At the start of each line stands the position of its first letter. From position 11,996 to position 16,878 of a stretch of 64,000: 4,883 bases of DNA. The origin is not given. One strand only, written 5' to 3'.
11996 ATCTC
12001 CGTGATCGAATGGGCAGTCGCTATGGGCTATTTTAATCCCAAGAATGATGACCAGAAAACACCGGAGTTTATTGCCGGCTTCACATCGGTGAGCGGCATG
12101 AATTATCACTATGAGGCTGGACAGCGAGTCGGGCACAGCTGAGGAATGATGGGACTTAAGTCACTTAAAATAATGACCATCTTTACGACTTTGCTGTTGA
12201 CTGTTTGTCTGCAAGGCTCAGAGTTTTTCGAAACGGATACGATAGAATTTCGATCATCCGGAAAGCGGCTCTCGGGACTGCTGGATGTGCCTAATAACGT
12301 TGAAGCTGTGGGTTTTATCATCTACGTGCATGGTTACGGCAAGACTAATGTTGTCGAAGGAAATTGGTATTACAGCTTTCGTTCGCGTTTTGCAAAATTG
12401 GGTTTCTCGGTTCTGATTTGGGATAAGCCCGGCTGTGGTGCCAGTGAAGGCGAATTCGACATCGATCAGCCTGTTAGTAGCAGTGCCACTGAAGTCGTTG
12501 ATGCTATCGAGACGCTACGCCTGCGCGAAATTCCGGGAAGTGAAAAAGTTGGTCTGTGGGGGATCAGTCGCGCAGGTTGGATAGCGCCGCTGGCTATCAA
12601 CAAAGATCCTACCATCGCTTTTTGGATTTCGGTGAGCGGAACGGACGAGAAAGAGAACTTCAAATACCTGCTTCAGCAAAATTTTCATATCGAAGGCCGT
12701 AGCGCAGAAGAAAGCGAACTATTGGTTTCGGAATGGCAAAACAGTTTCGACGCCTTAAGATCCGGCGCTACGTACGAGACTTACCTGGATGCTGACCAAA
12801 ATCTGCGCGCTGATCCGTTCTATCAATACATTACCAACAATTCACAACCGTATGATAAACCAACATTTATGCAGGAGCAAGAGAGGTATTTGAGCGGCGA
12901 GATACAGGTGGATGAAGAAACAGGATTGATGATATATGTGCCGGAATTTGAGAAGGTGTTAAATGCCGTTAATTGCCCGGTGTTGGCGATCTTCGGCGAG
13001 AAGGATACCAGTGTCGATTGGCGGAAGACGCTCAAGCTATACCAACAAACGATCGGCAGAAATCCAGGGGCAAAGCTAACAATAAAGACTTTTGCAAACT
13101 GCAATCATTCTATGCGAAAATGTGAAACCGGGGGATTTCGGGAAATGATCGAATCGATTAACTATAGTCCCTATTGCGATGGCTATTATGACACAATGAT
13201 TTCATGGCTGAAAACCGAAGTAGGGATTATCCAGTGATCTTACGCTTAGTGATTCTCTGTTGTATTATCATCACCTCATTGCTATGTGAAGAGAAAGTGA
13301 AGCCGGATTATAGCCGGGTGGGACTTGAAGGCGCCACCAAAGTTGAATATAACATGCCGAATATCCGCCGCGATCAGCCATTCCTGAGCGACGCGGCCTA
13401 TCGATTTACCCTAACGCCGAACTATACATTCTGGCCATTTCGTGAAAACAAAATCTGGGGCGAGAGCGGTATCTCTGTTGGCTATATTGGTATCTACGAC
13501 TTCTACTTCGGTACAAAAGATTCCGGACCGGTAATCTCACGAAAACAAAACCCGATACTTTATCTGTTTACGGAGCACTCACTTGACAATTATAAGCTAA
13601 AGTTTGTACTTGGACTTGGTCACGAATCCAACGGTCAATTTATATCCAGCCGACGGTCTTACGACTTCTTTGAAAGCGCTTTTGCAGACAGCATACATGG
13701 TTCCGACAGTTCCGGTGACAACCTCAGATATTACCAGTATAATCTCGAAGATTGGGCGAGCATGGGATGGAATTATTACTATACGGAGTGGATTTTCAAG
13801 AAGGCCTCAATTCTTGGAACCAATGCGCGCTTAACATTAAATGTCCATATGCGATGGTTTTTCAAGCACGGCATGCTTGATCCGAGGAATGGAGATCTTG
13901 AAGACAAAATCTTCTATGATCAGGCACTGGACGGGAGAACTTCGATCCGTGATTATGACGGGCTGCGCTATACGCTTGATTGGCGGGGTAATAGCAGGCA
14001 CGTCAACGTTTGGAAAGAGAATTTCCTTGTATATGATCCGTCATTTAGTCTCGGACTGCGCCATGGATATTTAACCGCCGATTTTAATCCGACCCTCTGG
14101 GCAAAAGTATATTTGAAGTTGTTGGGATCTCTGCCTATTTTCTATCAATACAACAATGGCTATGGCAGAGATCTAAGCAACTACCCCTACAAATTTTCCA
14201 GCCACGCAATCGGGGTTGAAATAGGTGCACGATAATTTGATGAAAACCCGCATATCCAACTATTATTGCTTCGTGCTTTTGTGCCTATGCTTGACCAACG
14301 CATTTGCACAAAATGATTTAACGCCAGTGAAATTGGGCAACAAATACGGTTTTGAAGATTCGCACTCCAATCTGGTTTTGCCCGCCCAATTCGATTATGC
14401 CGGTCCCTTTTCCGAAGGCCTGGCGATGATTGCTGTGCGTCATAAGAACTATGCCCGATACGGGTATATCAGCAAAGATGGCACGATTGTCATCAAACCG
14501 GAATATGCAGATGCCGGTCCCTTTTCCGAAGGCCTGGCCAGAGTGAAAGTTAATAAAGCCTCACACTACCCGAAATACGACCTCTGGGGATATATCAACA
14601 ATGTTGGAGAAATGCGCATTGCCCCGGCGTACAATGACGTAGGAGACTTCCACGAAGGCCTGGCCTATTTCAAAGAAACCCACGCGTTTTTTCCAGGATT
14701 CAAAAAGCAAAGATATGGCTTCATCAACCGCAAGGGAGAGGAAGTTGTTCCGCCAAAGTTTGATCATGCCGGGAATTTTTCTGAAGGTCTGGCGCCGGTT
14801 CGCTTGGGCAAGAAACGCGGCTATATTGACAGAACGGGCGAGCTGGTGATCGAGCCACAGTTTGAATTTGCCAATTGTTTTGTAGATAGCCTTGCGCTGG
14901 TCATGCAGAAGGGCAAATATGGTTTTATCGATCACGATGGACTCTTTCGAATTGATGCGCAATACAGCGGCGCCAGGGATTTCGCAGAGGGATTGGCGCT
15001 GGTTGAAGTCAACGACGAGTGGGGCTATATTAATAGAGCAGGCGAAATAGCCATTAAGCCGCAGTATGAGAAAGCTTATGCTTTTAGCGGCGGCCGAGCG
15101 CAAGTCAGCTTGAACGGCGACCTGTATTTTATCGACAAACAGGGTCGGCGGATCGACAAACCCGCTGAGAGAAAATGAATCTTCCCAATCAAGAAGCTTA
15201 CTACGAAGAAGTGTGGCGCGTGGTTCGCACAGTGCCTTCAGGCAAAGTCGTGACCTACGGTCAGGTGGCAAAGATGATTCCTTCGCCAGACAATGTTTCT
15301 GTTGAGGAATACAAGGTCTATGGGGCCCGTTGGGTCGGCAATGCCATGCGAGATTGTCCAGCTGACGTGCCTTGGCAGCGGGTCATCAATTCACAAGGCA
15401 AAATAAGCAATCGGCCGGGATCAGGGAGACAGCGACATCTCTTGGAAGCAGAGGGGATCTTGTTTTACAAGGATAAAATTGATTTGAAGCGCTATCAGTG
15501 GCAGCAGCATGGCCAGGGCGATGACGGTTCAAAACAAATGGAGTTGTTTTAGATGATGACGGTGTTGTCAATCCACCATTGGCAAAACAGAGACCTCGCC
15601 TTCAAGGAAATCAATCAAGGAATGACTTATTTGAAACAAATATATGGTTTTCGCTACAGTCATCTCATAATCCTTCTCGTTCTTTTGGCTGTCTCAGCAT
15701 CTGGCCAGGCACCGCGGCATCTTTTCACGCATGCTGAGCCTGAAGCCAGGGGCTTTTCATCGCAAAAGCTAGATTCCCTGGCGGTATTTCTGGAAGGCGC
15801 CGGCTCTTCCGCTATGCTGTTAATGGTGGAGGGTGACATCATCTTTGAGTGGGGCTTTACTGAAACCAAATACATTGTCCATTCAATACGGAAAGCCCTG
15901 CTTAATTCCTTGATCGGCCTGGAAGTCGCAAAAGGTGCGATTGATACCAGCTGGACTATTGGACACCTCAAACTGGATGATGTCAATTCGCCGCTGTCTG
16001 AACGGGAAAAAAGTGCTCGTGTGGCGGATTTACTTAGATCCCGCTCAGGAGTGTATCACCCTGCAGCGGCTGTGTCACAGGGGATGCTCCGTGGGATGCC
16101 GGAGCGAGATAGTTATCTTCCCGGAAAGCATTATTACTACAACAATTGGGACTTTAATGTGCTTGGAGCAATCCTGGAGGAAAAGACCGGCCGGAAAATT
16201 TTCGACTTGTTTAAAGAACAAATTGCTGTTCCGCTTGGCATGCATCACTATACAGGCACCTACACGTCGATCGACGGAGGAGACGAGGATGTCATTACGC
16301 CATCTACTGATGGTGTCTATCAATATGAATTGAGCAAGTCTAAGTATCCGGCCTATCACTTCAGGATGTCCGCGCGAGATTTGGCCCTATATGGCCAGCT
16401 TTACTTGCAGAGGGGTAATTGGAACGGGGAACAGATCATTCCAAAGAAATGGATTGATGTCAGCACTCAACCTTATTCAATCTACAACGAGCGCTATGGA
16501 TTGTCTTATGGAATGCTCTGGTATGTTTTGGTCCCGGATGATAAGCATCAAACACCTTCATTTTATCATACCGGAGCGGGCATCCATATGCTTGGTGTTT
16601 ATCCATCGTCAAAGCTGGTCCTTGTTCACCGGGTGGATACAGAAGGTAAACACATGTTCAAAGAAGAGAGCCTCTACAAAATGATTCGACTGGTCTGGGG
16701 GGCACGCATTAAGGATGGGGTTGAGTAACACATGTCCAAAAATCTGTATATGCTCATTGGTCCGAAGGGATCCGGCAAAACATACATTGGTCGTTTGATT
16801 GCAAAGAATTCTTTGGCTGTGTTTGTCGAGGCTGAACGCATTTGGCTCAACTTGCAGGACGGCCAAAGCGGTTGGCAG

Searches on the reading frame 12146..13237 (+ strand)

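Call 30: search_protein_families(library=pfam, proteins=[window:12146-13237:+], max_evalue=0.00001)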
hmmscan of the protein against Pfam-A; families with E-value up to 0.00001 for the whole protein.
window:12146-13237:+ (363 aa): 4 families
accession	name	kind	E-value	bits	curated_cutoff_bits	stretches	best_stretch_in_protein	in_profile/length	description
PF02129.25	Peptidase_S15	-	2.9e-10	40.7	23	1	41-313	4-255/262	X-Pro dipeptidyl-peptidase (S15 family)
PF12146.15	Hydrolase_4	-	5.5e-10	39.4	27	1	56-323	5-234/239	Serine aminopeptidase, S33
PF00326.27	Peptidase_S9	-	9.6e-07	28.9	22.6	0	237-328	100-194/213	Prolyl oligopeptidase family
PF00561.26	Abhydrolase_1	-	2.1e-06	28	25.8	0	58-305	3-227/245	alpha/beta hydrolase fold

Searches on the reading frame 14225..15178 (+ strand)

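Call 51: search_protein_families(library=pfam, proteins=[window:14225-15178:+], max_evalue=0.00001)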
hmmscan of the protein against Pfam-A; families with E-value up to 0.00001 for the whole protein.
window:14225-15178:+ (317 aa): 1 family
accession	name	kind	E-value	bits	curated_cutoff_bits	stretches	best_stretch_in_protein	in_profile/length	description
PF14903.11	WG_beta_rep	-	6.3e-83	272.8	25.6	6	164-197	1-34/35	WG containing repeat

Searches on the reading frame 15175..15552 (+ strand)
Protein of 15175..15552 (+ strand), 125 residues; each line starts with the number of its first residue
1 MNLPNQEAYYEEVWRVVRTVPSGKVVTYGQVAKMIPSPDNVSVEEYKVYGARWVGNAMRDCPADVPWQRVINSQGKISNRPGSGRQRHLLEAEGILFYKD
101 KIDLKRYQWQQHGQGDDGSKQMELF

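Call 51: search_protein_families(library=pfam, proteins=[window:15175-15552:+], max_evalue=0.00001)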
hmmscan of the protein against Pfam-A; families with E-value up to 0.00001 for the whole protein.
window:15175-15552:+ (125 aa): 1 family
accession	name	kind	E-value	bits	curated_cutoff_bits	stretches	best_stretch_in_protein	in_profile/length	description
PF01035.26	DNA_binding_1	-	8.3e-21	74.1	27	1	9-95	2-81/81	6-O-methylguanine DNA methyltransferase, DNA binding domain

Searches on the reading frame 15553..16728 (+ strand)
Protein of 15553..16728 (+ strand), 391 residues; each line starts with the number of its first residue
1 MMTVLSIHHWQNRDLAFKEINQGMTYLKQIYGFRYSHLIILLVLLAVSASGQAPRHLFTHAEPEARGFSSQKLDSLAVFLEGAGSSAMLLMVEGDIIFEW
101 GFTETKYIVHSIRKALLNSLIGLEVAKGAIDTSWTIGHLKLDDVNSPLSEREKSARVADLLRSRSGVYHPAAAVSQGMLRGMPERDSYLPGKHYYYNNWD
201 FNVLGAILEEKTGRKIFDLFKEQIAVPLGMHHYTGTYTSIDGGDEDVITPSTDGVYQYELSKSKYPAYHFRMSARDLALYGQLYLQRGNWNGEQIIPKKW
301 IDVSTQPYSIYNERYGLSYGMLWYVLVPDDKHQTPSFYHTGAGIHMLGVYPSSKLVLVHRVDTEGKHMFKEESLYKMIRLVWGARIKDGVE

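Call 30: search_protein_families(library=pfam, proteins=[window:15553-16728:+], max_evalue=0.00001)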
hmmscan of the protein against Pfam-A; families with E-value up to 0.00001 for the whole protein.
window:15553-16728:+ (391 aa): 1 family
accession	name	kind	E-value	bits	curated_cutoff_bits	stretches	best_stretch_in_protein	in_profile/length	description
PF00144.29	Beta-lactamase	-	1.9e-19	70.5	27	1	103-358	46-305/329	Beta-lactamase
